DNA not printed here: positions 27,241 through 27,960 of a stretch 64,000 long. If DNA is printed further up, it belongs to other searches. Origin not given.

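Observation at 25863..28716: Tandem paralogs with a conserved, unassignable ~120-aa C-terminal domain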

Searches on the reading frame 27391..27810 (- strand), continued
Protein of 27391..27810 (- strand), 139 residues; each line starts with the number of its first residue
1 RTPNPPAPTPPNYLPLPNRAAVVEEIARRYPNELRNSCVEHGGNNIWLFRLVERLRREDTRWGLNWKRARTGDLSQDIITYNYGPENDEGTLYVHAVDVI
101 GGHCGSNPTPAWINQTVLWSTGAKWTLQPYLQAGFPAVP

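Call 55: search_protein_families(library=phrogs, proteins=[L089:5381-5986:+, L089:6558-6875:+, L089:4001-4588:+, L089:4527-5015:+, L089:6832-7053:+, L090:1293-1772:+, L090:696-1121:+, L090:118-696:+, L086:6780-8273:+, L086:2885-3907:+], max_evalue=0.001)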
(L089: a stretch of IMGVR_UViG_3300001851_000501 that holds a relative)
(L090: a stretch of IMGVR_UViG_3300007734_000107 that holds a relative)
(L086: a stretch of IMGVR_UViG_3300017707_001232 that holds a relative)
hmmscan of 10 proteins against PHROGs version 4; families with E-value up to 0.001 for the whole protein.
L089:5381-5986:+ (201 aa): 4 families
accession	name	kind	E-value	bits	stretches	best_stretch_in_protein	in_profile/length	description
phrog_315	-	lysis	1.5e-42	147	1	29-199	325-486/677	endolysin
phrog_12853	-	unknown function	8.7e-20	72.5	1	40-157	4-130/131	-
phrog_23582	-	unknown function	8e-05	22.8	1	117-159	266-307/565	-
phrog_1493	-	lysis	0.00042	20.6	1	130-171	279-319/394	endolysin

L089:6558-6875:+ (105 aa): 2 families
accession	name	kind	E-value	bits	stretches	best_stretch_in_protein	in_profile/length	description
phrog_1158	-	tail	2.8e-07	31.4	1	42-101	72-129/205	tail assembly chaperone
phrog_6098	-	unknown function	2.1e-06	29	1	37-100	11-68/78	-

L089:4001-4588:+ (195 aa): 0 families

L089:4527-5015:+ (162 aa): 0 families

L089:6832-7053:+ (73 aa): 0 families

L090:1293-1772:+ (159 aa): 5 families
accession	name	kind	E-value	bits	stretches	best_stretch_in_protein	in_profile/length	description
phrog_7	-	lysis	3.3e-18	66.2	1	32-140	562-673/873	endolysin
phrog_33534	-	unknown function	4.7e-17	62.8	1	86-158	7-85/94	-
phrog_15410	-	unknown function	5.5e-10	39.8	1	40-151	185-307/311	-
phrog_13211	-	tail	3.6e-09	36.2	1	43-154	765-882/887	baseplate hub subunit and tail lysozyme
phrog_430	-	tail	4.9e-08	32.8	1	35-155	174-285/868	baseplate hub subunit and tail lysozyme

L090:696-1121:+ (141 aa): 0 families

L090:118-696:+ (192 aa): 0 families

L086:6780-8273:+ (497 aa): 4 families
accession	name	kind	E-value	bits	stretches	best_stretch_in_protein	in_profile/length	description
phrog_704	-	DNA, RNA and nucleotide metabolism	2e-76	258.7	1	71-490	12-386/390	DNA repair exonuclease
phrog_284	-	DNA, RNA and nucleotide metabolism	2.5e-25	90.3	1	151-467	43-372/398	exonuclease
phrog_20762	-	unknown function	6e-15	56.6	1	376-486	1-111/117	-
phrog_21891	-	unknown function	7.1e-06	27.7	1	368-460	13-104/130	-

L086:2885-3907:+ (340 aa): 4 families
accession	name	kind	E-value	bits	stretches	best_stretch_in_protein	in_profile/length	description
phrog_24864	-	unknown function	1.1e-15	58.1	1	215-302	611-697/729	-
phrog_27813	-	unknown function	4e-09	36.6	1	216-310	452-546/608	-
phrog_25769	-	unknown function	3.3e-08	34.3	1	218-320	279-382/402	-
phrog_2534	-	other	0.00036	20.7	1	191-306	302-400/435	released from the phage upon host infection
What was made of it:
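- L089, phrog_315, overlapping stop/start (call 55); L090, phrog_7 (call 55); A tail assembly chaperone follows the gene in L089 (call 55).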

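Call 56: search_dna_similar(query=L089:5983-6591:+, collection=phages, mode=protein, max_evalue=0.001, max_rows=30)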
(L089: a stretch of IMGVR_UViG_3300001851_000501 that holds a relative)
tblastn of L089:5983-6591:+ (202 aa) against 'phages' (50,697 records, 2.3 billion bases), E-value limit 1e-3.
No match.

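Call 59: search_protein_families(library=pfam, alignment_id=A4, max_evalue=0.0001)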
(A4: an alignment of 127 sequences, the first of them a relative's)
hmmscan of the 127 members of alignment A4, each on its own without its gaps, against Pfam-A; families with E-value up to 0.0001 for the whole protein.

A. member 1, P0033 (372 aa): 0 families

B. families by the number of members that match (of 127 scanned): 14 families
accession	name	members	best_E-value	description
PF00041.27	fn3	14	2.2e-16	Fibronectin type III domain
PF25788.1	Ig_Rha78A_N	14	2.3e-11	Rha78A-like, N-terminal immunoglobulin domain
PF16158.11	N_BRCA1_IG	7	1.2e-11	Ig-like domain from next to BRCA1 gene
PF01833.30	TIG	6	5.9e-17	IPT/TIG domain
PF18986.5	DUF5719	6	1.4e-12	Family of unknown function (DUF5719)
PF16655.11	PhoD_N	4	6.9e-10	PhoD-like phosphatase, N-terminal domain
PF13620.12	CarboxypepD_reg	4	6.6e-09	Carboxypeptidase regulatory-like domain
PF16383.10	DUF4992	4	1.5e-07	Domain of unknown function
PF16656.11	Pur_ac_phosph_N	4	6.5e-06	Purple acid Phosphatase, N-terminal domain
PF00801.26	PKD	3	1e-06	PKD domain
PF18895.5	T4SS_pilin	2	1.5e-09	Type IV secretion system pilin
PF25490.1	DUF7910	1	7.5e-13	Domain of unknown function (DUF7910)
PF08308.17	PEGA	1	2.3e-07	PEGA domain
PF13715.12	CarbopepD_reg_2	1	2.4e-06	CarboxypepD_reg-like domain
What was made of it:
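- In 127 full-length members the partners are fn3, Ig-like, TIG, PKD, CarboxypepD_reg and DUF5719, never a known enzyme (call 59). It is never fused to any catalytic domain in 127 architectures, unlike LysM, SH3, PG_binding or SPOR (call 59).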

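Call 60: search_protein_families(library=phrogs, proteins=[L079:7840-8238:+, L079:8238-8975:+, L079:8972-9358:+, L079:9355-9948:+, L079:10750-11058:+, L079:11055-11357:+, L079:11370-11672:+, L079:11682-13085:+, L079:13085-14080:+, L079:15381-17552:+], max_evalue=0.01)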
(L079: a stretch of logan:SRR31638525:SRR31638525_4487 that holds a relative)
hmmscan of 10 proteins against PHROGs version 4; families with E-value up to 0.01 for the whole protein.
L079:7840-8238:+ (132 aa): 0 families

L079:8238-8975:+ (245 aa): 0 families

L079:8972-9358:+ (128 aa): 1 family
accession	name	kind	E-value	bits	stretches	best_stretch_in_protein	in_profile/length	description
phrog_23214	-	unknown function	0.0063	17.7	0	46-115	2-69/75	-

L079:9355-9948:+ (197 aa): 3 families
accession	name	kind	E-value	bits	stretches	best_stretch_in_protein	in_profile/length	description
phrog_315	-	lysis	1.1e-14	54.9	1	4-143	336-453/677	endolysin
phrog_12853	-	unknown function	1.4e-07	33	1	4-120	4-104/131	-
phrog_12647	-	unknown function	0.0053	17.8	1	110-138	21-49/76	-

L079:10750-11058:+ (102 aa): 0 families

L079:11055-11357:+ (100 aa): 0 families

L079:11370-11672:+ (100 aa): 0 families

L079:11682-13085:+ (467 aa): 3 families
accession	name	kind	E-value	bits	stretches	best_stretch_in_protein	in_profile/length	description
phrog_5989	-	head and packaging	0.00014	22.1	1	74-212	120-241/347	terminase large subunit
phrog_6681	-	head and packaging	0.00076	18.9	0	354-400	419-467/758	terminase large subunit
phrog_38407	-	unknown function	0.002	18.1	1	343-413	79-144/370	-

L079:13085-14080:+ (331 aa): 2 families
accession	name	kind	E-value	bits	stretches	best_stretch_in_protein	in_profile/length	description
phrog_38407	-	unknown function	6.7e-08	32.9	1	50-272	166-368/370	-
phrog_24361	-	head and packaging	0.0005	20.9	1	130-250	27-137/162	terminase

L079:15381-17552:+ (723 aa): 0 families

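Call 68: predict_structure(alignment_id=A5)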
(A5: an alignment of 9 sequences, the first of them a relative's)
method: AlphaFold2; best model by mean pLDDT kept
length: 307 residues; sequences in the alignment: 9
mean_pLDDT: 75.9   pTM: 0.44
mean pLDDT of the five models: 75.9, 75.7, 75.0, 74.5, 73.2
residues with pLDDT >= 90: 104; 70-90: 118; 50-70: 26; < 50: 59
segments of 3 or more residues with pLDDT < 50: 1-45, 169-182
pLDDT, mean of each block of 10 residues (from residue 1): 34 33 34 39 51 87 90 82 89 87 87 91 85 88 79 88 70 38 70 97 95 89 94 87 69 89 85 91 92 72 69
secondary structure, 60 per line:
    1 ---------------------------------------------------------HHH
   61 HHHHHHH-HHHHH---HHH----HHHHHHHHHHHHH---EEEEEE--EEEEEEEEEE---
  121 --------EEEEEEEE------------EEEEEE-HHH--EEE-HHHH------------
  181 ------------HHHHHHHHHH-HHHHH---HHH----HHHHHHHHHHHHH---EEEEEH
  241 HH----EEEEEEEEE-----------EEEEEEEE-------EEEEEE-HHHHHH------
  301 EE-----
elements in order: H58-67 H69-73 H84-96 E100-105 E108-117 E129-136 E149-154 E161-163 H165-168 H193-202 H204-208 H219-231 E235-239 E247-255 E267-274 E282-287 H289-294
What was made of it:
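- The two-domain model shows beads on a string (pTM 0.44; call 68).
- Tried and rejected: So there is no support for a fixed pair, though the alignment was shallow, with 9 sequences (call 68).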

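Call 70: fold_search(model_id=the predicted structure, library=pdb)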
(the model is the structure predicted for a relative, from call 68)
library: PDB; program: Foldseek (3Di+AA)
matches with E <= 10: 107; with E <= 0.001: 0
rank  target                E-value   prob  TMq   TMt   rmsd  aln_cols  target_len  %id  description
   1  9lu1_C                9.5e-01  0.05  0.11  0.17  12.1       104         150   15  protein structure of DDB1-DDA1-DET1-Ube2e2 bound to COP1 dimer (released 2026-01-28)
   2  9ebw_C                2.0e+00  0.06  0.15  0.11  10.8       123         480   10  Chimeric fluorescence biosensor formed from a lactate-binding protein and GFP, bound to lactate (released 2025-03-19)
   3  2h2y_D                2.0e+00  0.04  0.11  0.21  10.8        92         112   12  Crystal structure of ubiquitin conjugating enzyme E2 from plasmodium falciparum (released 2006-06-20)
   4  9ebw_B                2.0e+00  0.04  0.11  0.08  12.2       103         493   10  Chimeric fluorescence biosensor formed from a lactate-binding protein and GFP, bound to lactate (released 2025-03-19)
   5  4g5f_A                2.3e+00  0.02  0.09  0.10  12.5       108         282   13  Pantothenate synthetase in complex with racemate (2S)-2,3-DIHYDRO-1,4-BENZODIOXINE-2-CARBOXYLIC ACID and (2R)-2,3-DIHY (released 2013-07-17)
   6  7jn3_B                2.4e+00  0.02  0.09  0.11  23.5       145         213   12  Cryo-EM structure of Rous sarcoma virus cleaved synaptic complex (CSC) with HIV-1 integrase strand transfer inhibitor  (released 2021-03-17)
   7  8opt_A                2.5e+00  0.01  0.12  0.06  22.0       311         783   10  Human terminal uridylyltransferase 7 (TUT7/ZCCHC6) bound with pre-let7g miRNA and Lin28A - complex 2 (released 2024-07-24)
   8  1a3s                  2.8e+00  0.03  0.08  0.13   8.3        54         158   11  HUMAN UBC9 (released 1998-05-27)
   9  6e09_B                3.0e+00  0.06  0.16  0.19   7.8       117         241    8  Crystal Structure of Helicobacter pylori TlpA Chemoreceptor Ligand Binding Domain (released 2018-09-12)
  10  7fde_P                3.0e+00  0.02  0.10  0.14  10.2        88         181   14  CryoEM Structures of Reconstituted V-ATPase, Oxr1 bound V1 (released 2021-12-29)
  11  3iub_A                3.0e+00  0.02  0.09  0.10  12.3       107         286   14  Crystal structure of pantothenate synthetase from Mycobacterium tuberculosis in complex with 5-Methoxy-N-(5-methylpyri (released 2009-10-13)
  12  3fb9_A                3.2e+00  0.03  0.11  0.25  11.4        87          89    6  The crystal structure of the protein with unknown function from Streptococcus pneumoniae TIGR4 (released 2008-12-23)
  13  6nvq_C                3.2e+00  0.03  0.13  0.15  12.4       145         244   10  Crystal structure of the VASH1-SVBP complex (released 2019-05-22)
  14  3iod_A                3.2e+00  0.03  0.09  0.10   8.5        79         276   11  Crystal Structure of Mycobacterium Tuberculosis Pantothenate Synthetase at 1.75 Ang resolution in complex with 5'-deox (released 2009-12-01)
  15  9jrv_A                3.6e+00  0.02  0.10  0.17  14.0       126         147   15  Pilin PilA from Burkholderia cenocepacia (released 2025-10-01)
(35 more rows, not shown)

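Call 73: find_encoding_contigs(protein=P0248, flank=9000, max_places=3)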
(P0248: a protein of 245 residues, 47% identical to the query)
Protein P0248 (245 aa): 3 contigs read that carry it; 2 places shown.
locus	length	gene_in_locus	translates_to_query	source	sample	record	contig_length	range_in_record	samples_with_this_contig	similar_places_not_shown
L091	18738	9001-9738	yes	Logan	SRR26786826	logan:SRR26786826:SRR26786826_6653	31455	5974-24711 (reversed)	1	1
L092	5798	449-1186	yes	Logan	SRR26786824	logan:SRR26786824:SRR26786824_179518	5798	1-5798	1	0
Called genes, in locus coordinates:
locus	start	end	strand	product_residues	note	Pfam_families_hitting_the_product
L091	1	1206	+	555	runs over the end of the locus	-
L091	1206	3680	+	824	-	-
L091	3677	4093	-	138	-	-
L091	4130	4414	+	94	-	-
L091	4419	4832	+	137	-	-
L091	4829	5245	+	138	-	PF00959:Phage_lysozyme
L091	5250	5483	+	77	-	-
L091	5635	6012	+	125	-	-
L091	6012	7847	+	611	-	-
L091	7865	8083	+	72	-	-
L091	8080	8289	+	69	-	-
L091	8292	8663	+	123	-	-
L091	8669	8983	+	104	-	-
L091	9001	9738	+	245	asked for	-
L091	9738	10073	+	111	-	-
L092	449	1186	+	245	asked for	-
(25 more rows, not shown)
